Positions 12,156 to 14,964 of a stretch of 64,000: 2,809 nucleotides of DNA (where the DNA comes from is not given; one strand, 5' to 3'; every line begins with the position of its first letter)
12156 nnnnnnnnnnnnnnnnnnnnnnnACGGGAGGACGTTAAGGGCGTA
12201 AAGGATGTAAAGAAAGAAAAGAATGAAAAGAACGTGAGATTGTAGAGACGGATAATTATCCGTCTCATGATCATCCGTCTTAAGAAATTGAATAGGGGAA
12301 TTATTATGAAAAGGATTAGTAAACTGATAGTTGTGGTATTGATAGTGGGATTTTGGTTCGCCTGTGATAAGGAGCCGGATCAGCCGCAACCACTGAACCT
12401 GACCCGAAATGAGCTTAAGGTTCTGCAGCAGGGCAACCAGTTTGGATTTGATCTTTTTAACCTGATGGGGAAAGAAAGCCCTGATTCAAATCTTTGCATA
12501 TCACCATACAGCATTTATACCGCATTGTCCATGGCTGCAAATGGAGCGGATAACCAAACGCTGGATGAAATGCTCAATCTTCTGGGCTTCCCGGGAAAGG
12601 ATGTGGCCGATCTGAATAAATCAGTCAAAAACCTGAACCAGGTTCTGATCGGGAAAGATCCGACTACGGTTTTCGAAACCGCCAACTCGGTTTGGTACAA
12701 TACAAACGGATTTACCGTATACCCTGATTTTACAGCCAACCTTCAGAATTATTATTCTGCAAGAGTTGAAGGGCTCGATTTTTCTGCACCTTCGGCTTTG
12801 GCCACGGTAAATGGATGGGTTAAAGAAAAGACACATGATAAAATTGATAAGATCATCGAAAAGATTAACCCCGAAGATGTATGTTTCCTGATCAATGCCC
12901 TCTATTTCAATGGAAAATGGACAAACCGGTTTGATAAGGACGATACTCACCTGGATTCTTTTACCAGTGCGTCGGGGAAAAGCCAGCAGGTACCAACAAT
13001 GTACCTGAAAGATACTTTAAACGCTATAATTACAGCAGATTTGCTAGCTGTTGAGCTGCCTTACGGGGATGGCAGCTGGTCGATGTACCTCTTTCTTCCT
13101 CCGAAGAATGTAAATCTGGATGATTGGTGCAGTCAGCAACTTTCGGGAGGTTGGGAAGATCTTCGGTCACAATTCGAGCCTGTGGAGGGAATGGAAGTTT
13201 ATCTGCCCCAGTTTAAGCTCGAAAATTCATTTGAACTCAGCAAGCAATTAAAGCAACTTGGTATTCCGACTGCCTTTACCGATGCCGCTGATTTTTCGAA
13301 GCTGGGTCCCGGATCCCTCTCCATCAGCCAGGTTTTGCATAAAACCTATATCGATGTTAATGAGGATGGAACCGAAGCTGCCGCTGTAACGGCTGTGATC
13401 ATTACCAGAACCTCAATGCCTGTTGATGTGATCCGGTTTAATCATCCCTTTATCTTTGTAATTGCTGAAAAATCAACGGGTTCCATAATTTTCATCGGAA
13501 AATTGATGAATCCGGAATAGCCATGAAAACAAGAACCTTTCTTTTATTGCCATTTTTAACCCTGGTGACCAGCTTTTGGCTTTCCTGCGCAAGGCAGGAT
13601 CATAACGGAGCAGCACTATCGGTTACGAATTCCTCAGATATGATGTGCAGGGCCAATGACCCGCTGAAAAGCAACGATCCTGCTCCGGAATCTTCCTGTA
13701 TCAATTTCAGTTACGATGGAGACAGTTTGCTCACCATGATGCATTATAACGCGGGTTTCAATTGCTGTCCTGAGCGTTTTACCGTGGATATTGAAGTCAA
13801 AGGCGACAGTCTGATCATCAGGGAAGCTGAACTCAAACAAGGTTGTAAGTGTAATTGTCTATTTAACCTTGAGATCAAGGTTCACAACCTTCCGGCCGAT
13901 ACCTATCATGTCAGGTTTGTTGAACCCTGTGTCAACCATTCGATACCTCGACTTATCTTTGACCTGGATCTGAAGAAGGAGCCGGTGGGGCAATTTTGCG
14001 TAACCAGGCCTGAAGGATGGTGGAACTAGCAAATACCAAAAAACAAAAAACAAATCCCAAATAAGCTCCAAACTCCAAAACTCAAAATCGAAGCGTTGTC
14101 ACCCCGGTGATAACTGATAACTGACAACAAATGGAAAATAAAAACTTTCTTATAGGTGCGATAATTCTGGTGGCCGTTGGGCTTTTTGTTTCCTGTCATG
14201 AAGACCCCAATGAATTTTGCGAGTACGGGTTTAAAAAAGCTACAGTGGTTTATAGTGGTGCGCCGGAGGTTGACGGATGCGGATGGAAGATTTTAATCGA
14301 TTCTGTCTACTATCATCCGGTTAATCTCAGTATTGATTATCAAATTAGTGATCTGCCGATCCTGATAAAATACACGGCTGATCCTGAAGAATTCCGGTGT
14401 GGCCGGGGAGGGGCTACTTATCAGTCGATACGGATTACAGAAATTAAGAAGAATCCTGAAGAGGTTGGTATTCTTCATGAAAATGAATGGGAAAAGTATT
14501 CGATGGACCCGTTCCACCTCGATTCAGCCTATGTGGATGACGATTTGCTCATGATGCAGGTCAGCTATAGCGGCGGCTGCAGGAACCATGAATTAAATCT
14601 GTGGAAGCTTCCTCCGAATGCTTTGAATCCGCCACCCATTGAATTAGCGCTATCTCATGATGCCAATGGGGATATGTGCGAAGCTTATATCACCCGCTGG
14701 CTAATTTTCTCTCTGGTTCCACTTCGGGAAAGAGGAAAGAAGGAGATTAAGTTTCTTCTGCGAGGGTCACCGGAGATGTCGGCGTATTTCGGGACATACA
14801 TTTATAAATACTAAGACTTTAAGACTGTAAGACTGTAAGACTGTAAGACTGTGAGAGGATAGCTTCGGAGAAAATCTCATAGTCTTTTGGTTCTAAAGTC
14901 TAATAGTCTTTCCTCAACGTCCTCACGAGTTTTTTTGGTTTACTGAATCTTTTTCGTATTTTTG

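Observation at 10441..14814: Five-gene lipoprotein island: two serpins bracketed by paralogous 8-Cys lipoproteins (candidate undescribed protease-control module)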

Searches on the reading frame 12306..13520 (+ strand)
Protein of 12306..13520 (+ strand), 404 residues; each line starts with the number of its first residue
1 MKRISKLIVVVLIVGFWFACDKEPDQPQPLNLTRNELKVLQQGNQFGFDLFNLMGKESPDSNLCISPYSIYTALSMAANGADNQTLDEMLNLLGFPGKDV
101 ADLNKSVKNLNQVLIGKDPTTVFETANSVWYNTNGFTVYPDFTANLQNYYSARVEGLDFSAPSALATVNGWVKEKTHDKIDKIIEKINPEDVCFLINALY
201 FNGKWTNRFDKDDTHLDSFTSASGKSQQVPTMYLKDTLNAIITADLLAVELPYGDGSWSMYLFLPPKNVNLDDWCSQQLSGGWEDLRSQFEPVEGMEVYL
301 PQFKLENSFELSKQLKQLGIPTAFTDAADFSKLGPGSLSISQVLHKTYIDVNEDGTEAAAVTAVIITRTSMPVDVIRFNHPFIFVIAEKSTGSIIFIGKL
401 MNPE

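Call 3: search_protein_families(library=pfam, proteins=[window:12306-13520:+], max_evalue=1)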
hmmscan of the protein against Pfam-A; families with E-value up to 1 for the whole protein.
window:12306-13520:+ (404 aa): 2 families
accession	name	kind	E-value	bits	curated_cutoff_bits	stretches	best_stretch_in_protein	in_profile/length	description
PF00079.25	Serpin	-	1.3e-103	347.5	27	1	43-403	3-370/370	Serpin (serine protease inhibitor)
PF00660.22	SRP1_TIP1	-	0.07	13.6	25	1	138-199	18-79/99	Seripauperin and TIP1 family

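Call 4: search_protein_families(library=ncbifam, proteins=[window:12306-13520:+], max_evalue=1)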
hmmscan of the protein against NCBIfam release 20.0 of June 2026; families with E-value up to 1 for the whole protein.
window:12306-13520:+ (404 aa): 0 families

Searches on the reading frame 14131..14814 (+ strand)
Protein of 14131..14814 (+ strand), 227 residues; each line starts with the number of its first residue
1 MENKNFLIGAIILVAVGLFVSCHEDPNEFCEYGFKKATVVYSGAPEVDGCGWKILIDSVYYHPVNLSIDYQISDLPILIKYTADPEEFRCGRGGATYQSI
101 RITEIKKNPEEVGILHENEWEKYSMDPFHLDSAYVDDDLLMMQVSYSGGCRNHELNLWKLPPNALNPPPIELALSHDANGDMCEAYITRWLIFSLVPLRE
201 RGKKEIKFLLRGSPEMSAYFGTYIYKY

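Call 3: search_protein_families(library=pfam, proteins=[window:14131-14814:+], max_evalue=1)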
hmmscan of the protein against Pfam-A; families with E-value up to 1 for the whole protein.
window:14131-14814:+ (227 aa): 1 family
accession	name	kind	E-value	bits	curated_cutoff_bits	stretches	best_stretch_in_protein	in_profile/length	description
PF17415.7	NigD_C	-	0.0018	18.7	22.6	1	117-209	7-105/120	NigD-like C-terminal beta sandwich domain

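Call 4: search_protein_families(library=ncbifam, proteins=[window:14131-14814:+], max_evalue=1)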
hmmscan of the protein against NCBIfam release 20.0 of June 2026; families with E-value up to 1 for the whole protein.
window:14131-14814:+ (227 aa): 2 families
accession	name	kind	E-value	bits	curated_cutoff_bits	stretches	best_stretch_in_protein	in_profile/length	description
NF051862.1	BT4005_BT4719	subfamily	4.9e-11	42.8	60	1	5-211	4-206/211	NigD1/NigD2 family lipoprotein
NF053689.1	BamJ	equivalog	0.16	12.3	100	1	1-33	1-33/184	BamJ family beta-barrel-assembly machinery protein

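Call 77: search_protein_families(library=pfam, proteins=[window:14131-14814:+], max_evalue=1)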
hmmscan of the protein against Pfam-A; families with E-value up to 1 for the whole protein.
window:14131-14814:+ (227 aa): 1 family
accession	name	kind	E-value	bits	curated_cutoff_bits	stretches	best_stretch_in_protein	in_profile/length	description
PF17415.7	NigD_C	-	0.0018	18.7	22.6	1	117-209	7-105/120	NigD-like C-terminal beta sandwich domain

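Call 88: find_homologous_proteins(query=window:14131-14814:+, max_evalue=0.001)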
Query window:14131-14814:+ (227 aa): 126 proteins with E <= 0.001 among 260 candidates; the best 120 are listed.
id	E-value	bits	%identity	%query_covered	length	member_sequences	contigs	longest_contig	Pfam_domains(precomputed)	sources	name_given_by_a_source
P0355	1.8e-155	533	100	100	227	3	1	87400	-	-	-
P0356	1.3e-121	423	79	100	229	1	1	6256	-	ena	-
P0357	4.1e-120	418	79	100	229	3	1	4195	-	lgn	-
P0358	1.1e-119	416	76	100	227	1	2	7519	-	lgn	-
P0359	6.2e-119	414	77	100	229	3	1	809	-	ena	-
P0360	1.1e-118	413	78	100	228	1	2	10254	-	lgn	-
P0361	1.9e-118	412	74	100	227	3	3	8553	-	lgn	-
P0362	8.4e-118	410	75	100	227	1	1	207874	-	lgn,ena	-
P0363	2.0e-116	406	76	98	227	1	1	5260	-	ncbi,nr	ncbi:MAG: hypothetical protein NTV01_05350 [Bacteroidia bacterium]|nr:hypothetical protein [Bacteroi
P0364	4.7e-114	398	77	100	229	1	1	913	-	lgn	-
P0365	1.5e-113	396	74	100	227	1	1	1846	-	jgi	jgi:hypothetical protein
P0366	6.9e-111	387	74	100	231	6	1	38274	PF17415.8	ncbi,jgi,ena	jgi:hypothetical protein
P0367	1.3e-110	387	68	100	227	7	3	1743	-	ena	-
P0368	3.7e-110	385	71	100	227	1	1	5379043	-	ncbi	-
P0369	5.7e-110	384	72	100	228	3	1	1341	-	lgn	-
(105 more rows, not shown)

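Call 92: search_solved_structures(query=A9, max_evalue=1, show_alignments=1)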
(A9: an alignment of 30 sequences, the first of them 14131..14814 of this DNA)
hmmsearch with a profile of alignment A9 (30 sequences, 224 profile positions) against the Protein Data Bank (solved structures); distinct sequences matched with E-value up to 1: 0.

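Call 97: predict_structure(alignment_id=A9)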
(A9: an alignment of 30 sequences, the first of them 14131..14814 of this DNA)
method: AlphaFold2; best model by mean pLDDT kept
length: 227 residues; sequences in the alignment: 30
mean_pLDDT: 87.7   pTM: 0.75
mean pLDDT of the five models: 87.7, 87.3, 87.2, 85.6, 85.2
residues with pLDDT >= 90: 149; 70-90: 55; 50-70: 14; < 50: 9
segments of 3 or more residues with pLDDT < 50: 23-30
pLDDT, mean of each block of 10 residues (from residue 1): 66 73 46 88 85 94 95 94 89 85 96 95 93 96 91 94 87 94 89 96 95 82 96
secondary structure, 60 per line:
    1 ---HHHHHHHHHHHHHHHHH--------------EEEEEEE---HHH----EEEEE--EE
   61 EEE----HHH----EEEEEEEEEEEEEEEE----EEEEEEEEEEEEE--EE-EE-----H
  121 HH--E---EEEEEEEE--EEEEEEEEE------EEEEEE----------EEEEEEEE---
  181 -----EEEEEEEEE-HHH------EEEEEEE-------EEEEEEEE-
elements in order: H4-20 E35-41 E52-56 E59-63 E75-90 E95-107 E129-136 E139-147 E154-159 E170-177 E186-194 E205-211 E219-226

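Call 99: fold_search(model_id=the predicted structure, library=pdb)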
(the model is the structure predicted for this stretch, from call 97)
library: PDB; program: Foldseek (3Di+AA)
matches with E <= 10: 304; with E <= 0.001: 14
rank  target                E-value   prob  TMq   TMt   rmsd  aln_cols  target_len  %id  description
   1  3k6o_A                2.4e-09  1.00  0.41  0.44  11.8       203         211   19  Crystal structure of protein of unknown function DUF1344 (YP_001299214.1) from Bacteroides vulgatus ATCC 8482 at 2.00  (released 2009-11-03)
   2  3k0y                  2.3e-08  1.00  0.43  0.49  10.6       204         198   18  Crystal structure of Putative TOXIN related protein (YP_001303978.1) from Parabacteroides distasonis ATCC 8503 at 2.16 A (released 2009-10-06)
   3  4pqx_A                3.3e-08  1.00  0.42  0.47  11.4       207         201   16  Crystal structure of a NigD-like protein (BACCAC_02139) from Bacteroides caccae ATCC 43185 at 2.39 A resolution (released 2014-06-18)
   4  4pqx_C                3.7e-08  1.00  0.41  0.45  11.2       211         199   16  Crystal structure of a NigD-like protein (BACCAC_02139) from Bacteroides caccae ATCC 43185 at 2.39 A resolution (released 2014-06-18)
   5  4pqx_B                7.3e-08  1.00  0.41  0.46  11.2       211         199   16  Crystal structure of a NigD-like protein (BACCAC_02139) from Bacteroides caccae ATCC 43185 at 2.39 A resolution (released 2014-06-18)
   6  3qwn_J                1.0e-07  1.00  0.39  0.42  12.0       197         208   14  Crystal structure of a NigD-like immunity protein (BACCAC_03262) from Bacteroides caccae ATCC 43185 at 2.42 A resoluti (released 2011-03-23)
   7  3qwn_G                1.3e-07  1.00  0.39  0.42  11.8       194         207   14  Crystal structure of a NigD-like immunity protein (BACCAC_03262) from Bacteroides caccae ATCC 43185 at 2.42 A resoluti (released 2011-03-23)
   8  3qwn_A                2.4e-07  1.00  0.38  0.41  12.1       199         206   14  Crystal structure of a NigD-like immunity protein (BACCAC_03262) from Bacteroides caccae ATCC 43185 at 2.42 A resoluti (released 2011-03-23)
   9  3qwn_E                2.7e-07  1.00  0.38  0.41  10.9       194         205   14  Crystal structure of a NigD-like immunity protein (BACCAC_03262) from Bacteroides caccae ATCC 43185 at 2.42 A resoluti (released 2011-03-23)
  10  3qwn_C                3.2e-07  1.00  0.38  0.42  11.1       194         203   14  Crystal structure of a NigD-like immunity protein (BACCAC_03262) from Bacteroides caccae ATCC 43185 at 2.42 A resoluti (released 2011-03-23)
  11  3qwn_D                3.3e-07  1.00  0.40  0.44  10.9       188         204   15  Crystal structure of a NigD-like immunity protein (BACCAC_03262) from Bacteroides caccae ATCC 43185 at 2.42 A resoluti (released 2011-03-23)
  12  3qwn_K                3.9e-07  1.00  0.38  0.42  11.1       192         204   14  Crystal structure of a NigD-like immunity protein (BACCAC_03262) from Bacteroides caccae ATCC 43185 at 2.42 A resoluti (released 2011-03-23)
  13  3qwn_B                4.1e-07  1.00  0.39  0.42  12.0       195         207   14  Crystal structure of a NigD-like immunity protein (BACCAC_03262) from Bacteroides caccae ATCC 43185 at 2.42 A resoluti (released 2011-03-23)
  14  4j8q                  9.5e-07  1.00  0.36  0.41  11.2       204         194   15  Crystal structure of a NigD-like protein (BF0700) from Bacteroides fragilis NCTC 9343 at 2.50 A resolution (released 2013-03-06)
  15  8ehb_F                2.7e-02  1.00  0.24  0.53   4.8        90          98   18  Structure of Tannerella forsythia selenomethionine-derivatized potempin D mutant I53M (released 2022-12-21)
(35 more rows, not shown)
